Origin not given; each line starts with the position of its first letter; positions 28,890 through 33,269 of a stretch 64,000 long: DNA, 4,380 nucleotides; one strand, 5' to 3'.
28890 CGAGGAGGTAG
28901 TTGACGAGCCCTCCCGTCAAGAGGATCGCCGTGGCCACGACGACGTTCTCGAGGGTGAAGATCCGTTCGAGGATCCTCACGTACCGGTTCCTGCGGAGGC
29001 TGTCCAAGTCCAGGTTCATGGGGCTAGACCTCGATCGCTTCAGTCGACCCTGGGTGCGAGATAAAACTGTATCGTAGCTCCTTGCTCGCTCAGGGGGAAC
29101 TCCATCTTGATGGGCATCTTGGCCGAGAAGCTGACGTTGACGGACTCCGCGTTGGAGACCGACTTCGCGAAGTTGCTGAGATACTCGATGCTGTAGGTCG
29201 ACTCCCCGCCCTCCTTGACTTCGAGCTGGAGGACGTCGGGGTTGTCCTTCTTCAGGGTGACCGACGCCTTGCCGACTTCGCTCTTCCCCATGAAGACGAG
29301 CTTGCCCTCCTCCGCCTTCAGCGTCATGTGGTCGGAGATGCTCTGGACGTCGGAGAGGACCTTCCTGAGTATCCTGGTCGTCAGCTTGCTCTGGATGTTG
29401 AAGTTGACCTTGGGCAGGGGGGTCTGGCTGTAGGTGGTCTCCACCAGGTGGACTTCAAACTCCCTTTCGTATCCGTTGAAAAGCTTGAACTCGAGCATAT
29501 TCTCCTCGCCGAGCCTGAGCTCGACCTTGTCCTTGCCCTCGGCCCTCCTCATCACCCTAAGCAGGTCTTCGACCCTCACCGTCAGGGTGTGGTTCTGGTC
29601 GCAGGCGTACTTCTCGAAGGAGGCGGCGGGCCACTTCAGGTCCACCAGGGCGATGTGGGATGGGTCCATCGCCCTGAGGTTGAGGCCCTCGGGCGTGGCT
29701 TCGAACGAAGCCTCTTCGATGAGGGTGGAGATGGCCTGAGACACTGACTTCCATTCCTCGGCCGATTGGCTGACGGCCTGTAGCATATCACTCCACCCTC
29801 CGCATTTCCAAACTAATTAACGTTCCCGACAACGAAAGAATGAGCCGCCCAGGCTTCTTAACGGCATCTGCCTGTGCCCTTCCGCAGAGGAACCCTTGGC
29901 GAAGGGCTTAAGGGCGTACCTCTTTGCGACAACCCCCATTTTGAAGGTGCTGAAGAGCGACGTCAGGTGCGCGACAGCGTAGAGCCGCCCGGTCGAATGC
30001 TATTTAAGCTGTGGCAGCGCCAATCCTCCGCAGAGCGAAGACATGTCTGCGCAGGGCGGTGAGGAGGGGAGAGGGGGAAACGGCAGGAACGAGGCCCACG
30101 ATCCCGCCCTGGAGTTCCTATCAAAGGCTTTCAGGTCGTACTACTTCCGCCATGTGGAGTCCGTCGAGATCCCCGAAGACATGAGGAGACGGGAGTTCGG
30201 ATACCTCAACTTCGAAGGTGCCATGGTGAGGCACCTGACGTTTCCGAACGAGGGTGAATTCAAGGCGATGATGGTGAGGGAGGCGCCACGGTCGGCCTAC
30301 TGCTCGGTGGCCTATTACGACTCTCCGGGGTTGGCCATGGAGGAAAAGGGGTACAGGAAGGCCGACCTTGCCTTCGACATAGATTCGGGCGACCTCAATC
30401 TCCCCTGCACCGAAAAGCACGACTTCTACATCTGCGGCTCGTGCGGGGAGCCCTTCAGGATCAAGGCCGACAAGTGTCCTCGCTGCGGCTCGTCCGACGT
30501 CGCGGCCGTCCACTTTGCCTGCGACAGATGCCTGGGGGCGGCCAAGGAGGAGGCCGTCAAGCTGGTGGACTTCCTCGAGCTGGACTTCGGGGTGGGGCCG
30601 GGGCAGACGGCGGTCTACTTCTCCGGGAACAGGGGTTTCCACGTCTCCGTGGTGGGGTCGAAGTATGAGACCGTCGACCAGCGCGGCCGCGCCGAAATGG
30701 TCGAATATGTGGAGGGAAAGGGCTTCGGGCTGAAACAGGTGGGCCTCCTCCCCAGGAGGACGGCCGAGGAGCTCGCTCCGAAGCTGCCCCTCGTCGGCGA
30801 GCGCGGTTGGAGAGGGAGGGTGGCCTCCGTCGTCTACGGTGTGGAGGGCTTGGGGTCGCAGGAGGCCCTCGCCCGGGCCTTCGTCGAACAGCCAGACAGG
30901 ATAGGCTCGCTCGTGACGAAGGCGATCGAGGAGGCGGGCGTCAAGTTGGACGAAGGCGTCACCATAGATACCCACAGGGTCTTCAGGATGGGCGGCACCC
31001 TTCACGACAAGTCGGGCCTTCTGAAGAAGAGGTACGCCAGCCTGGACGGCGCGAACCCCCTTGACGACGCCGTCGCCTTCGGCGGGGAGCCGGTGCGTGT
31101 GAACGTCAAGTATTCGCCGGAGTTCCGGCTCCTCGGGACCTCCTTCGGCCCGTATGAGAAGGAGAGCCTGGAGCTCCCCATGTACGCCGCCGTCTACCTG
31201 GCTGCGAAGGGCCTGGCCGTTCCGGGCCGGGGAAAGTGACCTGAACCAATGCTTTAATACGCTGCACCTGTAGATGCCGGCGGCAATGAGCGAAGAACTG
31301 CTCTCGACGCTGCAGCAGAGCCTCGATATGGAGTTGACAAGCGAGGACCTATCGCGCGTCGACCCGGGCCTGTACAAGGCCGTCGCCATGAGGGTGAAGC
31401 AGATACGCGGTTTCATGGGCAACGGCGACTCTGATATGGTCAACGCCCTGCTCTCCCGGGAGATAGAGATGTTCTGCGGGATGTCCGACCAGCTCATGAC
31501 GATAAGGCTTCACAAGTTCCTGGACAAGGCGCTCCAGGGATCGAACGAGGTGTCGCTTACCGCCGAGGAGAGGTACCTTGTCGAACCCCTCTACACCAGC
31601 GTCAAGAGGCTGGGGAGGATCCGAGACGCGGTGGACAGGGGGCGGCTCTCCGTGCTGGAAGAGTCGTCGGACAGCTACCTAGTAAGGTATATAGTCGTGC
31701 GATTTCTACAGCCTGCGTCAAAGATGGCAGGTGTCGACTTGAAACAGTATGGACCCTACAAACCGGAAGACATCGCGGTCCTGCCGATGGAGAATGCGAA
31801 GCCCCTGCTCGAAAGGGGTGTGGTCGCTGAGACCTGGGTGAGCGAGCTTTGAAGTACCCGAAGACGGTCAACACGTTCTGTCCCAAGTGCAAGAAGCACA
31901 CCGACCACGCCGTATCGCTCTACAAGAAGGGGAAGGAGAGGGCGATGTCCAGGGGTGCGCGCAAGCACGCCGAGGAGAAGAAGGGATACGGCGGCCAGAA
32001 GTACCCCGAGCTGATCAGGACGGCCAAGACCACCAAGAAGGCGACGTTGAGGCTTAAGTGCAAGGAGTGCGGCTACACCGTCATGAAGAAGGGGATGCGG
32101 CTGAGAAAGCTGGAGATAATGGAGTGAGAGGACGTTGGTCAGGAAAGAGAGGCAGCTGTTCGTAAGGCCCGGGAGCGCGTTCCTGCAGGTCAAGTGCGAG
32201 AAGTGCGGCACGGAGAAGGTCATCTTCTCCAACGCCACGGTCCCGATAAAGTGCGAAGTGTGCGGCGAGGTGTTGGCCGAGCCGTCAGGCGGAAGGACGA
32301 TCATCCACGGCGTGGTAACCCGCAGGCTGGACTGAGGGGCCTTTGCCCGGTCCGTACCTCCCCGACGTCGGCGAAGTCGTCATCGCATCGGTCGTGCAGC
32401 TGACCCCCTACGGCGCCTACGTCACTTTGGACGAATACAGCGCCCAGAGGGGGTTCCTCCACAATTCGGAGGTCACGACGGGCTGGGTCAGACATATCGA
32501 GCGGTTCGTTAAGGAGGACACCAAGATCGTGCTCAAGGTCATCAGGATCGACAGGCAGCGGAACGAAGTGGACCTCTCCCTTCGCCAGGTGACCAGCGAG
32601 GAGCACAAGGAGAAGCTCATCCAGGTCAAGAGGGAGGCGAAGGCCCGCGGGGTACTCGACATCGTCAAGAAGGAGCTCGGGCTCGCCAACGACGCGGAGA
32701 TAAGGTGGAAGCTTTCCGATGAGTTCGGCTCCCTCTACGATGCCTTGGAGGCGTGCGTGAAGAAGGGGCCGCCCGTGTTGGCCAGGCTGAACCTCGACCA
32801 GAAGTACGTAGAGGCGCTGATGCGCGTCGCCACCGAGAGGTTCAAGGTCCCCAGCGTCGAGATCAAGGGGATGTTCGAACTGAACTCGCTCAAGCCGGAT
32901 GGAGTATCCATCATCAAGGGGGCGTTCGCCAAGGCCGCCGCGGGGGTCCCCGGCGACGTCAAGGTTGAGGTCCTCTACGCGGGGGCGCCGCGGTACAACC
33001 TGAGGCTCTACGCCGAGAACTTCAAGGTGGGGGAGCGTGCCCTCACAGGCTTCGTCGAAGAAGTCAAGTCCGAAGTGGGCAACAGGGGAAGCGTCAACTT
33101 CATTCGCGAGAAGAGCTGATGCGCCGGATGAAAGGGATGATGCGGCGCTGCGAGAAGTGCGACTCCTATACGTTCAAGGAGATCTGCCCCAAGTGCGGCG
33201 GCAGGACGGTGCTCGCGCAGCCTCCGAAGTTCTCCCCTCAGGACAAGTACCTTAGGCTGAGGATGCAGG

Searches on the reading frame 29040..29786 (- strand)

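Call 33: search_protein_families(library=pfam, proteins=[window:29040-29786:-], max_evalue=0.00001)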
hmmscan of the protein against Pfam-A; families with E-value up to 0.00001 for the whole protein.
window:29040-29786:- (248 aa): 3 families
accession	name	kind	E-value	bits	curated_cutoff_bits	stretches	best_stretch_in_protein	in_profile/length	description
PF00705.23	PCNA_N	-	5.5e-19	68.6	20.3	1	1-95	1-95/127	Proliferating cell nuclear antigen, N-terminal domain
PF02747.20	PCNA_C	-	1.2e-15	58.3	23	1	126-245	4-127/128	Proliferating cell nuclear antigen, C-terminal domain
PF04139.18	Rad9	-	5.2e-07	29.8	25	1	17-223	6-207/253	Rad9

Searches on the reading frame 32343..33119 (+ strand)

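Call 33: search_protein_families(library=pfam, proteins=[window:32343-33119:+], max_evalue=0.00001)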
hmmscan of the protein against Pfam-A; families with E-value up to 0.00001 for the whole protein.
window:32343-33119:+ (258 aa): 2 families
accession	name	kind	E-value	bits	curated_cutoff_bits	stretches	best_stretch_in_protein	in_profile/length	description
PF07541.17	EIF_2_alpha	-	5.6e-27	94.4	22.8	1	119-225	4-112/114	Eukaryotic translation initiation factor 2 alpha subunit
PF00575.29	S1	-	4.2e-12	46.7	22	1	7-81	2-74/74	S1 RNA binding domain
